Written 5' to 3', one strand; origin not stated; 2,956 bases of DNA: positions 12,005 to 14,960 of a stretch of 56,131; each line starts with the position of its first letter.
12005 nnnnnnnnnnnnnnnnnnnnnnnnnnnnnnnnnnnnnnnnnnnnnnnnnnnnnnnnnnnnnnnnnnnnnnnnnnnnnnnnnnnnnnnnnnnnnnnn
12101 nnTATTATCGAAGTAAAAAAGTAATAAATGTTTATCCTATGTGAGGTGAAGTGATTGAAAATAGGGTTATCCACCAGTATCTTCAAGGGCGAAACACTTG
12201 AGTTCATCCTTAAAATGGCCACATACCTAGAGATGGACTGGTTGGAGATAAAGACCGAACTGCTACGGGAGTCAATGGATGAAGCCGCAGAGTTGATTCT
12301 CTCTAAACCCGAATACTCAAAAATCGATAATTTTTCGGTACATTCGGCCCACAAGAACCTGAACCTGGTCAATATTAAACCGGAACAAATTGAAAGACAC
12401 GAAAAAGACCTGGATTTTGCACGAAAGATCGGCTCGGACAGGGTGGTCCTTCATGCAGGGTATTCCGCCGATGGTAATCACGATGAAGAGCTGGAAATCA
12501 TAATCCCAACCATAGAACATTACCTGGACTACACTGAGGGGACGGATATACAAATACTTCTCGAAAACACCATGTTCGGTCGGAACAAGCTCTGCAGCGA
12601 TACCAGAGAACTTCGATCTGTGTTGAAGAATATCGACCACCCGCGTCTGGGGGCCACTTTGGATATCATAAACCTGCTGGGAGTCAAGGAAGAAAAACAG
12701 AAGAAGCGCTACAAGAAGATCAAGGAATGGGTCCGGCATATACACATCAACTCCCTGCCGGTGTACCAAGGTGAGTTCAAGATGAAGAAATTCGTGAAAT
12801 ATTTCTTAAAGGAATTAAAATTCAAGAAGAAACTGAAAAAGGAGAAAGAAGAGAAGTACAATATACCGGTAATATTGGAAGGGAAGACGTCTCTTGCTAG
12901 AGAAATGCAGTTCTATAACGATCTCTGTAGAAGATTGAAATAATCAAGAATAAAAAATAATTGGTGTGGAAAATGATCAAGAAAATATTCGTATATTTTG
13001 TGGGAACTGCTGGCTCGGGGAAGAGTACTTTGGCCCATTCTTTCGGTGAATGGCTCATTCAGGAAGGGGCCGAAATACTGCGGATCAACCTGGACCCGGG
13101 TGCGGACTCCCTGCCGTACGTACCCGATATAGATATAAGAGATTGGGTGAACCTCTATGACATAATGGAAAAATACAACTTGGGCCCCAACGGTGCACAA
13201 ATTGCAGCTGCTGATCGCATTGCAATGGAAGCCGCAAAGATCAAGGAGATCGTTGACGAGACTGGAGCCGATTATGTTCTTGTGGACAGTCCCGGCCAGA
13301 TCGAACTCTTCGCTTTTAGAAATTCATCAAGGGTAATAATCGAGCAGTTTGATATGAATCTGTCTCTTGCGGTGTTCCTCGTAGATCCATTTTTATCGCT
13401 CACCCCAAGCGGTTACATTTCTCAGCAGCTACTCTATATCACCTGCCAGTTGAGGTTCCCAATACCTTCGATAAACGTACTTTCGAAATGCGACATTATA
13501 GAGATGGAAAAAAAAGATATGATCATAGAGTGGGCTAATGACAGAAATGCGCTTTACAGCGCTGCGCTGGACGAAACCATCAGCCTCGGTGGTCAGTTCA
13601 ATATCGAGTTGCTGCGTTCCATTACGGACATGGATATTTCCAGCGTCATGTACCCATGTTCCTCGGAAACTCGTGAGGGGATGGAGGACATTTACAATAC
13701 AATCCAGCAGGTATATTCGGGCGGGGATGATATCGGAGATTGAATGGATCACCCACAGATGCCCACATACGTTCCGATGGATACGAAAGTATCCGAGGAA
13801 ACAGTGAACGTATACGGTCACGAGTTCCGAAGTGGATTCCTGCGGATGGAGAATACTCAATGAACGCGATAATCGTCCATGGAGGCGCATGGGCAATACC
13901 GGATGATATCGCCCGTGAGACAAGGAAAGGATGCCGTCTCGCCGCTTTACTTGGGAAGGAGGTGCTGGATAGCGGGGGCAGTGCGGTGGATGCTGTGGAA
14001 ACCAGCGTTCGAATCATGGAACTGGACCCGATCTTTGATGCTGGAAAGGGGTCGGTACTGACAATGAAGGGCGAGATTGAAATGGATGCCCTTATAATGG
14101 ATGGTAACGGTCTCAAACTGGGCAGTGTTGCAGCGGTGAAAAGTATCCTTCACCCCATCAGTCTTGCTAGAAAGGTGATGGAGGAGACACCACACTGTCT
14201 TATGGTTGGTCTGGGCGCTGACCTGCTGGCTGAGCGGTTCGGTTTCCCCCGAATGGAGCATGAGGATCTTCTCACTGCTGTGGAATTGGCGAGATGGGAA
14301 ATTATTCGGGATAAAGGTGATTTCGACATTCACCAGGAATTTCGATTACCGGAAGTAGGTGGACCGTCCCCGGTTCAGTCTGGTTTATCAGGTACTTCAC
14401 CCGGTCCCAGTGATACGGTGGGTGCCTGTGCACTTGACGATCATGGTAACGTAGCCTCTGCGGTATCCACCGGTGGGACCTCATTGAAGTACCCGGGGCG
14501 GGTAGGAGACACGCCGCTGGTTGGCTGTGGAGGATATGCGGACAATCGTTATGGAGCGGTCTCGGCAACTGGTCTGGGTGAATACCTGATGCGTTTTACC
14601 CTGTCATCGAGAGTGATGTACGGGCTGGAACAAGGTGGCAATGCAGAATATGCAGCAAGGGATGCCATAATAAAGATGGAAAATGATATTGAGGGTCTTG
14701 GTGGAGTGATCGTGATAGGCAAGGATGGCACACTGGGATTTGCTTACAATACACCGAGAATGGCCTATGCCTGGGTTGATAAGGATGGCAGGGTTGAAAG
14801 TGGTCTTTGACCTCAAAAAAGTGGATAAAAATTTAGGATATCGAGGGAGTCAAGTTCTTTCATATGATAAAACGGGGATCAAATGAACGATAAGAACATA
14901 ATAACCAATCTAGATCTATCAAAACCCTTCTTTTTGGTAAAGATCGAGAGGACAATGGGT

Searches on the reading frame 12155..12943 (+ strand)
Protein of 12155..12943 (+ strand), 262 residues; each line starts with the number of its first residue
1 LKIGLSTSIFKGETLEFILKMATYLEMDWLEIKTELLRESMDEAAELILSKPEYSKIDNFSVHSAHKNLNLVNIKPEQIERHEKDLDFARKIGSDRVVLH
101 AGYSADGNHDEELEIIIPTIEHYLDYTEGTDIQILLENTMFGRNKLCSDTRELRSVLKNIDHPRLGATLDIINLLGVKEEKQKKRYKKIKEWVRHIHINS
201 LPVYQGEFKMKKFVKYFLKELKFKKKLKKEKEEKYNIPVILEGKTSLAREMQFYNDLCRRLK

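Call 3: search_protein_families(library=pfam, proteins=[window:12155-12943:+], max_evalue=0.1)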
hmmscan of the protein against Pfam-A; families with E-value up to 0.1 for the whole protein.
window:12155-12943:+ (262 aa): 1 family
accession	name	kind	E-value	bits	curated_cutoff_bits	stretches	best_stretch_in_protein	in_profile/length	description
PF01261.30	AP_endonuc_2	-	4.8e-17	62.9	31.1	1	61-242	45-228/249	Xylose isomerase-like TIM barrel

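Call 4: search_protein_families(library=ncbifam, proteins=[window:12155-12943:+], max_evalue=0.1)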
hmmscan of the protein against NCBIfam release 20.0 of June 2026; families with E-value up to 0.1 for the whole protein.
window:12155-12943:+ (262 aa): 9 families
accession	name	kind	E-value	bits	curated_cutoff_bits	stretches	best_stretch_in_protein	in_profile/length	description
TIGR00587.1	nfo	subfamily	1.1e-07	31.4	129.65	1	78-172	83-180/279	deoxyribonuclease IV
NF041099.2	keto_glucon_epim_IolO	equivalog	3.7e-07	29.7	300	1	73-224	86-239/269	5-keto-L-gluconate epimerase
NF007360.0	PRK09856.1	equivalog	4.4e-06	26.4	305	1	85-199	95-209/276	fructoselysine 3-epimerase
NF002196.0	PRK01060.1-1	equivalog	5e-06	26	333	1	85-173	95-182/297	deoxyribonuclease IV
NF002198.0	PRK01060.1-3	equivalog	1.5e-05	24.8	244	1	83-199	81-195/253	deoxyribonuclease IV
NF042435.1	DhshikDhtase_QuiC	equivalog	0.0037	15.8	1200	1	78-180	77-175/635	3-dehydroshikimate dehydratase QuiC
NF043033.1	OxoTetrIsom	equivalog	0.0053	16.5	325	1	81-203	86-206/251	2-oxo-tetronate isomerase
TIGR00559.1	pdxJ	equivalog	0.018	14.6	192.75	0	79-222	130-207/239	pyridoxine 5'-phosphate synthase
NF002197.0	PRK01060.1-2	equivalog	0.034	13.3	376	1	84-172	99-189/289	deoxyribonuclease IV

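Call 89: search_solved_structures(query=window:12155-12943:+, max_evalue=0.01, show_alignments=1)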
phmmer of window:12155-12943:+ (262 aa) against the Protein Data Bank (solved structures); distinct sequences matched with E-value up to 0.01: 2.
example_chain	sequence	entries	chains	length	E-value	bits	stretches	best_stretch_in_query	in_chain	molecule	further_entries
4ovx_A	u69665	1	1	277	1.3e-05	28.3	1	77-193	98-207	Xylose isomerase domain protein TIM barrel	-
3wqo_A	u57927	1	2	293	0.00027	24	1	1-240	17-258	Uncharacterized protein MJ1311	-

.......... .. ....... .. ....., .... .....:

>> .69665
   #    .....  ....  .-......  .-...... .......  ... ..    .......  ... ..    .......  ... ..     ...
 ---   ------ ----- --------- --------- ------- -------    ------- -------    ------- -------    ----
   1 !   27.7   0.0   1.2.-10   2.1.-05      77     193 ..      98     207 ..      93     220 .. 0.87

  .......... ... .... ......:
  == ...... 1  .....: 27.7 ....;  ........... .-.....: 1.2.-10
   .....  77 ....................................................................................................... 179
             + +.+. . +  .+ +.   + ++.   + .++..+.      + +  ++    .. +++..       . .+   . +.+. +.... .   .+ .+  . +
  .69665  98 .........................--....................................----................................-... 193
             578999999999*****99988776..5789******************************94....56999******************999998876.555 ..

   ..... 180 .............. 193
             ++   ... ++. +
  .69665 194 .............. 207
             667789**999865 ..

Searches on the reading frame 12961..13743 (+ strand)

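Call 3: search_protein_families(library=pfam, proteins=[window:12961-13743:+], max_evalue=0.1)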
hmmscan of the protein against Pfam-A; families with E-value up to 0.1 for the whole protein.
window:12961-13743:+ (260 aa): 16 families
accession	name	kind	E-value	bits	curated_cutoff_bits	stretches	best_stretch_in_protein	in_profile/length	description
PF03029.23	ATP_bind_1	-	3.7e-55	187.8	27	1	13-252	1-238/240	Conserved hypothetical ATP binding protein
PF03308.22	MeaB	-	0.00047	19.7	23.1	1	12-48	37-73/273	Methylmalonyl Co-A mutase-associated GTPase MeaB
PF13479.12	AAA_24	-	0.00072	19.9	27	1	11-97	5-59/195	AAA domain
PF13401.12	AAA_22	-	0.0015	19.3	27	1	10-48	7-45/130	AAA domain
PF16575.11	CLP1_P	-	0.002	18.4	26.6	1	15-50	1-36/188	mRNA cleavage and polyadenylation factor CLP1 P-loop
PF01656.29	CbiA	-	0.0026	18.2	25.4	1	16-104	7-54/125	CobQ/CobB/MinD/ParA nucleotide binding domain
PF13614.12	AAA_31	-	0.0028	18.1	27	0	18-49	12-43/177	AAA domain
PF20720.3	nSTAND3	-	0.0084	16.3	27.2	1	7-43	16-52/155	Novel STAND NTPase 3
PF02374.21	ArsA_ATPase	-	0.011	15.4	24.3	1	10-52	3-44/305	Anion-transporting ATPase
PF01926.29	MMR_HSR1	-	0.02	15.4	21.9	0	95-144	38-85/113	50S ribosome-binding GTPase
PF00142.24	Fer4_NifH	-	0.026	14.4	25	1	11-51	5-43/271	4Fe-4S iron sulfur cluster binding proteins, NifH/frxC family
PF01583.26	APS_kinase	-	0.027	14.9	21.1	1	9-41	3-35/152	Adenylylsulphate kinase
PF13191.12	AAA_16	-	0.034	15.1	32.6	1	11-72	27-85/167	AAA ATPase domain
PF09140.17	MipZ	-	0.068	12.9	20.7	0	17-114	10-111/262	ATPase MipZ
PF06745.19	ATPase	-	0.091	12.6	26.6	0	11-130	22-147/231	KaiC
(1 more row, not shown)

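Call 4: search_protein_families(library=ncbifam, proteins=[window:12961-13743:+], max_evalue=0.1)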
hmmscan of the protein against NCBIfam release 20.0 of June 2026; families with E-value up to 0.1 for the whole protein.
window:12961-13743:+ (260 aa): 18 families
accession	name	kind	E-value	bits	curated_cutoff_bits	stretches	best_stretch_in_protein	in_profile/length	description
NF010341.0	PRK13768.1-3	equivalog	7.8e-91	304.2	355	1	8-258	2-252/257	GTPase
NF010340.0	PRK13768.1-2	equivalog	1.3e-74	251.3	293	1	9-258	4-256/265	GTPase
NF010342.0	PRK13768.1-5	equivalog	1.1e-62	212.2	414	1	10-257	3-245/255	GTPase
NF010339.0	PRK13768.1-1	equivalog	5.7e-38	131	414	1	10-252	2-241/248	GTPase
NF006958.0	PRK09435.1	equivalog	0.00023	20.3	329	1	11-48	60-97/333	methylmalonyl Co-A mutase-associated GTPase MeaB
NF000908.1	PRK00089.1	equivalog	0.00097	18.5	237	0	92-241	40-184/291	GTPase Era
TIGR00750.1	lao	equivalog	0.0011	18.2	240.75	1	11-48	37-74/300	methylmalonyl Co-A mutase-associated GTPase MeaB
NF041417.1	ArsA_halo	exception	0.0013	17.5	800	1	9-48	13-52/617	arsenical pump-driving ATPase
NF003013.0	PRK03846.1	subfamily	0.0044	16.7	163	1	7-41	27-61/202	adenylyl-sulfate kinase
TIGR01968.1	minD_bact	equivalog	0.012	15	212.9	0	15-115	9-124/261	septum site-determining protein MinD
TIGR04520.1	ECF_ATPase_1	equivalog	0.014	14.8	315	1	7-39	27-59/269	energy-coupling factor transporter ATPase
NF041546.1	ParA_partition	equivalog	0.017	14.7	180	0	18-115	10-89/203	ParA family partition ATPase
TIGR03880.1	KaiC_arch_3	hypoth_equivalog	0.019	14.5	249.45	1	6-117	14-122/224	KaiC domain-containing protein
TIGR00455.1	apsK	equivalog_domain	0.029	14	138.7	1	8-42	18-52/184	adenylyl-sulfate kinase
TIGR03453.1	partition_RepA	equivalog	0.067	12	348.45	0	17-69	114-169/387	plasmid partitioning protein RepA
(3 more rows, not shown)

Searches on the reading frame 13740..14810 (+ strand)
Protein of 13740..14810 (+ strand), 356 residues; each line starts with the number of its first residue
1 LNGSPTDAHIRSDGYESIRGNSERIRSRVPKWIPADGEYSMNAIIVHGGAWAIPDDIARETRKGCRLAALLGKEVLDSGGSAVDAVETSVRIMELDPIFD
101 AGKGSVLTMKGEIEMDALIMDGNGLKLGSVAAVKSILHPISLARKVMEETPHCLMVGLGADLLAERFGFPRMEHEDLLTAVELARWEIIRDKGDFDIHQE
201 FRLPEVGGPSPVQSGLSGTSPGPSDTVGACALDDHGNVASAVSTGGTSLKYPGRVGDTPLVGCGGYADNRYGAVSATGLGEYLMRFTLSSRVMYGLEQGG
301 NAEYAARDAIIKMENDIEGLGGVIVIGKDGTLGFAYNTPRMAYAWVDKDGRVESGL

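Call 3: search_protein_families(library=pfam, proteins=[window:13740-14810:+], max_evalue=0.1)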
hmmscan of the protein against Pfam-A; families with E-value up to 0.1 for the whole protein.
window:13740-14810:+ (356 aa): 1 family
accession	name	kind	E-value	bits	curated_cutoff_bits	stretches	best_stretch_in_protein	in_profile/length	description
PF01112.23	Asparaginase_2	-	4.4e-93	312.2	27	1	43-350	2-302/309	Asparaginase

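Call 4: search_protein_families(library=ncbifam, proteins=[window:13740-14810:+], max_evalue=0.1)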
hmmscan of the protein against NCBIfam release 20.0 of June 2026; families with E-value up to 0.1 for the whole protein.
window:13740-14810:+ (356 aa): 1 family
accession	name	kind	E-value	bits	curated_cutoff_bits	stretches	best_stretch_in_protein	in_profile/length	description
NF007589.0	PRK10226.1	equivalog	7.9e-52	176.1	567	1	43-346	5-300/321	beta-aspartyl-peptidase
